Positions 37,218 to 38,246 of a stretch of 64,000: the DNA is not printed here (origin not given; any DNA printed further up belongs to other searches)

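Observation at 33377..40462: Seven-kb pterin-cofactor operon: second AOR gene followed by a lipoprotein, two hypothetical genes and two atypical MoeA fusions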

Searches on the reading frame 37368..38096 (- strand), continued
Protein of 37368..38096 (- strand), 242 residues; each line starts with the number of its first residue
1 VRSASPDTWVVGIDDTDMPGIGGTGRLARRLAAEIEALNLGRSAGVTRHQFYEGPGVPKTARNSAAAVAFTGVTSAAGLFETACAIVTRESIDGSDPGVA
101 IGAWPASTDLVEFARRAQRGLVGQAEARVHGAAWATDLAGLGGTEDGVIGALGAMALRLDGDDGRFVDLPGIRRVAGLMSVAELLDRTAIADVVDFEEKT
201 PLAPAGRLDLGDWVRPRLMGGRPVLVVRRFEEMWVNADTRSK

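Call 29: find_related_loci(query=A1, collection=genome_contigs, flank=10000)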
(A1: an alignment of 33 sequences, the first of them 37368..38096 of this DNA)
Query A1 (242 aa) in genome_contigs; peptide patterns used: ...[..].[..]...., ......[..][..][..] (x = any residue, [..] = any of these).
75 stretches matched a pattern; 30 encode a relative of the query (tblastn E <= 1e-3); 30 distinct loci.
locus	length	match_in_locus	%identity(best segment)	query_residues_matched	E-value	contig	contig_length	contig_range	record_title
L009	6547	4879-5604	75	1-242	3e-111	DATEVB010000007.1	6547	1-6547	MAG TPA_asm: Acidimicrobiia bacterium isolate SMAG_U8356 k141_2044224, whole genome shotgun sequence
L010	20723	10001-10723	73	1-242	1e-109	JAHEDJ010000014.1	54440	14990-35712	MAG: bacterium isolate Ww198 NODE_503_length_54440_cov_14.388188, whole genome shotgun sequence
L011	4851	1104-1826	67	1-242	2e-91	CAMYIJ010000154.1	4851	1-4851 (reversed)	MAG: uncultured Acidimicrobiaceae bacterium isolate FCS_M_Acidobacteriota_17 genome assembly, contig: scaffold_20047, wh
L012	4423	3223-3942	63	1-242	1e-88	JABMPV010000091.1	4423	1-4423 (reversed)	MAG: bacterium isolate bin.66 k141_1484791, whole genome shotgun sequence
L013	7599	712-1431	63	2-242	6e-82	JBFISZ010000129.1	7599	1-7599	MAG: Acidimicrobiia bacterium isolate Mix_sand13.2021.11.D.85 k141_563726_length_7599_cov_11.3443, whole genome shotgun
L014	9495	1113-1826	60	1-240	4e-81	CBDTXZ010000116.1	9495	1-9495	MAG TPA_asm: uncultured bacterium isolate ERR2431957_binner23_Refined_4 genome assembly, contig: ERZ23878503.2522, whole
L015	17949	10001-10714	61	1-240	4e-80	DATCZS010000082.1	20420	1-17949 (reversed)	MAG TPA_asm: Acidimicrobiia bacterium isolate SMAG_U76 k141_275307, whole genome shotgun sequence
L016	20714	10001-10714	59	2-240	2e-78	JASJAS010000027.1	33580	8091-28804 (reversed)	MAG: Acidimicrobiia bacterium isolate MO_035.B13 MO_035.c_275, whole genome shotgun sequence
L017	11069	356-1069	58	1-240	4e-77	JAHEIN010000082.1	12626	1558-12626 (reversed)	MAG: bacterium isolate Ww501 NODE_14370_length_12626_cov_7.026150, whole genome shotgun sequence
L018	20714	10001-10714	58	1-240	2e-76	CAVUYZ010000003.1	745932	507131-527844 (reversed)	MAG: uncultured bacterium isolate MFD05684.bin.2.255 genome assembly, contig: contig_29972, whole genome shotgun sequenc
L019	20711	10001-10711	58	1-240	1e-76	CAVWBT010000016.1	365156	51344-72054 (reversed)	MAG: uncultured bacterium isolate MFD09779.bin.1.133 genome assembly, contig: contig_9640, whole genome shotgun sequence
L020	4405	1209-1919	58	1-240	4e-75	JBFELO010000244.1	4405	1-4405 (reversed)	MAG: Candidatus Sulfomarinibacteraceae bacterium isolate Mix_mud02.2020.12.51 k141_2699418_length_4405_cov_8.0000, whole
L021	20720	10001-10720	58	3-242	2e-74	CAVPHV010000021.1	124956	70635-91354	MAG: uncultured Acidimicrobiia bacterium isolate MFD09964.bin.1.311 genome assembly, contig: contig_69741, whole genome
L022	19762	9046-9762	58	1-242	1e-70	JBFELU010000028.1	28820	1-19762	MAG: Acidimicrobiia bacterium isolate Mix_mud02.2020.12.59 k141_242913_length_28820_cov_11.1198, whole genome shotgun se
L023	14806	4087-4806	58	3-242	1e-70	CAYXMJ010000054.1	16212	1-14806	MAG TPA_asm: uncultured Acidimicrobiaceae bacterium isolate binchicken_co373_9 genome assembly, contig: NODE_789_length_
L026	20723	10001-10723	52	2-240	7e-62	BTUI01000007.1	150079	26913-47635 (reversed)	MAG: Chloroflexota bacterium AMX-MBFR-23 DNA, sequence07, whole genome shotgun sequence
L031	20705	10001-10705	34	9-240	3e-34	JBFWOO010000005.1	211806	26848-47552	MAG: Dehalococcoidia bacterium isolate CA_2019_TPBF_138 NODE_596_length_211806_cov_8.864833_TPBF, whole genome shotgun s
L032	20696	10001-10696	40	11-241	7e-30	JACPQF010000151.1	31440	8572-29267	MAG: Chloroflexi bacterium isolate NC_groundwater_646_Ag_B-0.1um_60_58 B_1_S1_Biohub_coassembly_k141_5518873, whole geno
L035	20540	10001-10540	36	7-186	5e-26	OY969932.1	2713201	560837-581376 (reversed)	MAG: uncultured Methanobacteriaceae archaeon isolate MFD09286.bin.c.5 genome assembly, chromosome: 1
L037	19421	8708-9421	34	7-241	8e-25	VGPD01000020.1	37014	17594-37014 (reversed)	MAG: Chloroflexi bacterium isolate K_Offshore_80m_m2_183 K_Offshore_80m_m2_183_Ga0194132_10002237, whole genome shotgun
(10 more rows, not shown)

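Call 34: search_protein_families(library=pfam, proteins=[L032:7374-8555:+, L032:8885-9910:+, L032:10766-11464:+, L032:11461-12807:+, L032:12880-15564:+, L026:7218-9296:-, L026:11307-12572:+, L026:12577-14157:-, L026:4253-6085:+, L026:14939-16282:+], max_evalue=0.001)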
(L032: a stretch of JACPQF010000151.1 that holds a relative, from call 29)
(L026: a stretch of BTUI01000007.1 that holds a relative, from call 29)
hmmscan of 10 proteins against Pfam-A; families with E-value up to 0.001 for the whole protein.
L032:7374-8555:+ (393 aa): 6 families
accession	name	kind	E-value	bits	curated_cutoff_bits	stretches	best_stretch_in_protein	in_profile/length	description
PF12727.12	PBP_like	-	9.9e-74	247.1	27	1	176-366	1-192/193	PBP superfamily domain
PF00392.27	GntR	-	2e-15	56.6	27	1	28-90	2-64/64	Bacterial regulatory proteins, gntR family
PF03466.25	LysR_substrate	-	1.7e-06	28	28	0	310-353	46-88/209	LysR substrate binding domain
PF12974.12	Phosphonate-bd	-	0.00063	19.6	27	0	258-330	97-167/242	ABC transporter, phosphonate, periplasmic substrate-binding protein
PF13531.11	SBP_bac_11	-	0.00076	19.8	25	0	246-343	81-183/227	Bacterial extracellular solute-binding protein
PF13730.12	HTH_36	-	0.00088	19.5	25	0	44-80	18-55/55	Helix-turn-helix domain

L032:8885-9910:+ (341 aa): 3 families
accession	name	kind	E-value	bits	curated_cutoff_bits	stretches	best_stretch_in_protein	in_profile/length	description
PF12849.12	PBP_like_2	-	7.1e-51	173.9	27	1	87-312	4-266/267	PBP superfamily domain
PF13531.11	SBP_bac_11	-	2.6e-15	57.2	25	1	105-322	12-225/227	Bacterial extracellular solute-binding protein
PF12727.12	PBP_like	-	2.1e-07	30.7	27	1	114-231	5-124/193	PBP superfamily domain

L032:10766-11464:+ (232 aa): 1 family
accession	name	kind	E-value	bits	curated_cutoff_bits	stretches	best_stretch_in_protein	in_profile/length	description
PF00528.27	BPD_transp_1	-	8.2e-12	45.7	26.4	1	44-227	1-180/184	Binding-protein-dependent transport system inner membrane component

L032:11461-12807:+ (448 aa): 7 families
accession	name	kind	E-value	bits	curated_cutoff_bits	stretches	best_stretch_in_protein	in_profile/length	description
PF00005.33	ABC_tran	-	8.4e-31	107.8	25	1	112-253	6-137/137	ABC transporter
PF03459.23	TOBE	-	9.2e-14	51.9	22.3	1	384-445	1-64/64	TOBE domain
PF13304.12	AAA_21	-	6.3e-10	40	27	1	120-141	2-23/304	AAA domain, putative AbiEii toxin, Type IV TA system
PF08402.16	TOBE_2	-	5.1e-09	36.6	21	1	366-446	1-76/76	TOBE domain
PF13555.12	AAA_29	-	3.5e-06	27.1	27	1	114-145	19-50/61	P-loop containing region of AAA domain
PF02463.25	SMC_N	-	5.1e-05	23.3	40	0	118-138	25-45/220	RecF/RecN/SMC N terminal domain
PF13481.12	AAA_25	-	0.00067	19.8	27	0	115-138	31-54/195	AAA domain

L032:12880-15564:+ (894 aa): 11 families
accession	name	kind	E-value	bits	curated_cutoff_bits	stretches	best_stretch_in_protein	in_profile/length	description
PF02518.31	HATPase_c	-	1.9e-29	102.8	26.4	1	786-893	2-109/111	Histidine kinase-, DNA gyrase B-, and HSP90-like ATPase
PF01590.32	GAF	-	1.1e-14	55.5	22.4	1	390-532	1-133/133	GAF domain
PF00512.31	HisKA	-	6.4e-14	52.2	26.9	1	673-741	2-66/66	His Kinase A (phospho-acceptor) domain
PF13185.12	GAF_2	-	3.3e-13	50.5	28.6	1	390-533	3-136/136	GAF domain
PF00672.30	HAMP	-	4.3e-12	46.6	25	1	318-369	1-52/53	HAMP domain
PF00989.32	PAS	-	6e-11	42.8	22.6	1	546-663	1-113/113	PAS fold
PF13426.13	PAS_9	-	6.6e-11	42.8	27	1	556-665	1-103/103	PAS domain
PF13492.12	GAF_3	-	1.1e-10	42.5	27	1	391-534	2-129/129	GAF domain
PF02743.24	dCache_1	-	2e-10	41.1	45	1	60-282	21-238/240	Cache domain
PF08448.16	PAS_4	-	7.8e-10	39.4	23.1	1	553-667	2-109/110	PAS fold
PF13188.13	PAS_8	-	1.3e-08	34.9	21.8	1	546-603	1-55/65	PAS domain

L026:7218-9296:- (692 aa): 6 families
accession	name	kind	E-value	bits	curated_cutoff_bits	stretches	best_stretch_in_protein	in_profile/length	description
PF02518.31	HATPase_c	-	7.3e-32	110.5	26.4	1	576-685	2-110/111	Histidine kinase-, DNA gyrase B-, and HSP90-like ATPase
PF05228.19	CHASE4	-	5e-28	98.4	26.2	1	52-199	1-133/140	CHASE4 domain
PF00512.31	HisKA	-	1.2e-17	64.1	26.9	1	460-527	2-66/66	His Kinase A (phospho-acceptor) domain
PF00672.30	HAMP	-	3.6e-07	30.8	25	1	292-337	5-51/53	HAMP domain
PF08448.16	PAS_4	-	2.6e-05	24.9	23.1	1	364-409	3-48/110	PAS fold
PF00989.32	PAS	-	7.1e-05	23.2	22.6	1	362-407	7-52/113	PAS fold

L026:11307-12572:+ (421 aa): 2 families
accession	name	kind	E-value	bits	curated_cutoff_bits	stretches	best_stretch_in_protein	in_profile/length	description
PF13194.11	DUF4010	-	1.4e-43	149.5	30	1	180-391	1-209/210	Domain of unknown function (DUF4010)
PF02308.21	MgtC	-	3.8e-13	50.3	31.4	1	13-131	1-120/121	MgtC family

L026:12577-14157:- (526 aa): 3 families
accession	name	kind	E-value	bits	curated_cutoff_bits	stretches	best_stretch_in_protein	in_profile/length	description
PF07685.20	GATase_3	-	4.6e-55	186.7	27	1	283-473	1-195/196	CobB/CobQ-like glutamine amidotransferase domain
PF01656.29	CbiA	-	2.3e-23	82.9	25.4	1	33-265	1-122/125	CobQ/CobB/MinD/ParA nucleotide binding domain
PF13500.12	AAA_26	-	5e-15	56.3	27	1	33-258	3-194/198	AAA domain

L026:4253-6085:+ (610 aa): 0 families

L026:14939-16282:+ (447 aa): 0 families

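Call 40: search_protein_families(library=pfam, proteins=[L035:8562-9503:+, L035:10004-10702:+, L035:10940-14335:+, L035:5566-8013:+, L031:9340-9936:+, L031:10843-11811:+, L031:10738-11745:-, L031:11622-12917:+, L031:13056-14522:+, L031:6708-7943:-], max_evalue=0.001)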
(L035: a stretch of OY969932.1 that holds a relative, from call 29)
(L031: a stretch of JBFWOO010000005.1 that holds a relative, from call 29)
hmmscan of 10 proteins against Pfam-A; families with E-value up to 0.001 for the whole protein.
L035:8562-9503:+ (313 aa): 1 family
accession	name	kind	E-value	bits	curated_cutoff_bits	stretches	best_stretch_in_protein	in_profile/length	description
PF17410.7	Stevor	-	0.0009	19.3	25.4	0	60-303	26-255/275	Subtelomeric Variable Open Reading frame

L035:10004-10702:+ (232 aa): 1 family
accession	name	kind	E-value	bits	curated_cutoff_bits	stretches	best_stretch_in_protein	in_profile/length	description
PF22641.2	TiaS_TCKD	-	0.00016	22.1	27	1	3-58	1-55/156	TiaS TCKD domain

L035:10940-14335:+ (1131 aa): 5 families
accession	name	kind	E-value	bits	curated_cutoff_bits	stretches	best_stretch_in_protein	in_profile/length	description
PF18911.6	PKD_4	-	2.1e-84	278.1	27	5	362-434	2-77/85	PKD domain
PF13290.12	CHB_HEX_C_1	-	1.5e-58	195.1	22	4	875-938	2-66/67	Chitobiase/beta-hexosaminidase C-terminal domain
PF00801.26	PKD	-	2.8e-57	191.1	23.5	5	368-433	4-73/80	PKD domain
PF13287.12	Fn3_assoc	-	4.5e-50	168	23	4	885-942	1-59/59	Fn3 associated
PF13205.12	Big_5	-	6.1e-20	72.4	23.6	1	1026-1130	1-105/105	Bacterial Ig-like domain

L035:5566-8013:+ (815 aa): 4 families
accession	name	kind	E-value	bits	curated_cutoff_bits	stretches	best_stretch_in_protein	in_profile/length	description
PF00122.25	E1-E2_ATPase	-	2e-58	197.3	28.1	1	289-468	2-180/181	E1-E2 ATPase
PF00702.32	Hydrolase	-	2.6e-37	129.5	26.4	1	486-701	2-190/191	haloacid dehalogenase-like hydrolase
PF00403.32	HMA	-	1.4e-33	115.5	24.8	2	10-70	2-62/62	Heavy-metal-associated domain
PF08282.18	Hydrolase_3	-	0.00011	22.4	20.9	0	679-732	200-252/255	haloacid dehalogenase-like hydrolase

L031:9340-9936:+ (198 aa): 0 families

L031:10843-11811:+ (322 aa): 0 families

L031:10738-11745:- (335 aa): 1 family
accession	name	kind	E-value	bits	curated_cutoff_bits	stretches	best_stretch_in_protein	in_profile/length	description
PF01040.23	UbiA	-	6.5e-26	91.6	34.2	1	67-307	10-242/250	UbiA prenyltransferase family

L031:11622-12917:+ (431 aa): 0 families

L031:13056-14522:+ (488 aa): 0 families

L031:6708-7943:- (411 aa): 0 families

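Call 52: find_related_loci(query=A4, collection=metagenome_contigs, flank=7000)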
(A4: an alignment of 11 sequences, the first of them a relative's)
Query A4 (250 aa) in metagenome_contigs; peptide patterns used: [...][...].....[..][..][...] (x = any residue, [..] = any of these).
156 stretches matched a pattern; 124 encode a relative of the query (tblastn E <= 1e-3); the best 80 are kept; 80 distinct loci.
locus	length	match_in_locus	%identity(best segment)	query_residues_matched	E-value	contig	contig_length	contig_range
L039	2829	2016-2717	45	1-246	8e-56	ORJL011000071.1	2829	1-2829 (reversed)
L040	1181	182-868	43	1-245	3e-55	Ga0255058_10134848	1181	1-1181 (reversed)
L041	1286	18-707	44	10-249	1e-54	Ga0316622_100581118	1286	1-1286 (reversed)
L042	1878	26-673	47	1-217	6e-52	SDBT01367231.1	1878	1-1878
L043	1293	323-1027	47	1-245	3e-53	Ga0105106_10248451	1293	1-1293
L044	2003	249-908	45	1-224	6e-52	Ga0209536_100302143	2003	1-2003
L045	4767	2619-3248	48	1-214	1e-50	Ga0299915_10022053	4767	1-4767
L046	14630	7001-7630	48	1-214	1e-50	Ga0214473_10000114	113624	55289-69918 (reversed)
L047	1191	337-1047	43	1-246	1e-52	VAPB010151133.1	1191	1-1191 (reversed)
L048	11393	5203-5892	45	1-246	7e-50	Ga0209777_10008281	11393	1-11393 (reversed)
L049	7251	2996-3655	45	1-224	7e-50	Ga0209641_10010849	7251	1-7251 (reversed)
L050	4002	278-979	46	1-229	2e-49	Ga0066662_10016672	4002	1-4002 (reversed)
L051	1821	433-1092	44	1-224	5e-50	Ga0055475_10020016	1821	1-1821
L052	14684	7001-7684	43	1-245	7e-49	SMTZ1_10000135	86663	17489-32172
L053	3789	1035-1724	44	1-246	6e-49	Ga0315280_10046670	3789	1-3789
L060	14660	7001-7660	46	1-224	1e-47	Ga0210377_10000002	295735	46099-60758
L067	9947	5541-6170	48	1-214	6e-47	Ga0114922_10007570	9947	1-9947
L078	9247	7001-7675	44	1-225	9e-44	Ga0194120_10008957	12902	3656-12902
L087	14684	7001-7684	44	1-245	1e-45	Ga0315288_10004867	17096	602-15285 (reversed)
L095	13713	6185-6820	47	1-216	2e-39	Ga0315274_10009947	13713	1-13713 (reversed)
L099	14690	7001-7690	44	11-243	8e-38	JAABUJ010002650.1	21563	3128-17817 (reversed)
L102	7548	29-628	44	31-246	5e-37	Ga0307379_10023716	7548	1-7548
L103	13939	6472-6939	47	1-156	2e-36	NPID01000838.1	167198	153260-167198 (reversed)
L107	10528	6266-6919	40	1-221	2e-35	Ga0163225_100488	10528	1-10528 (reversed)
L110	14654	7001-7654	39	1-221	9e-35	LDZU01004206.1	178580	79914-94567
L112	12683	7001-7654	38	1-221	4e-34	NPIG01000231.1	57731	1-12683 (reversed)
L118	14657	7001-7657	38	1-221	1e-32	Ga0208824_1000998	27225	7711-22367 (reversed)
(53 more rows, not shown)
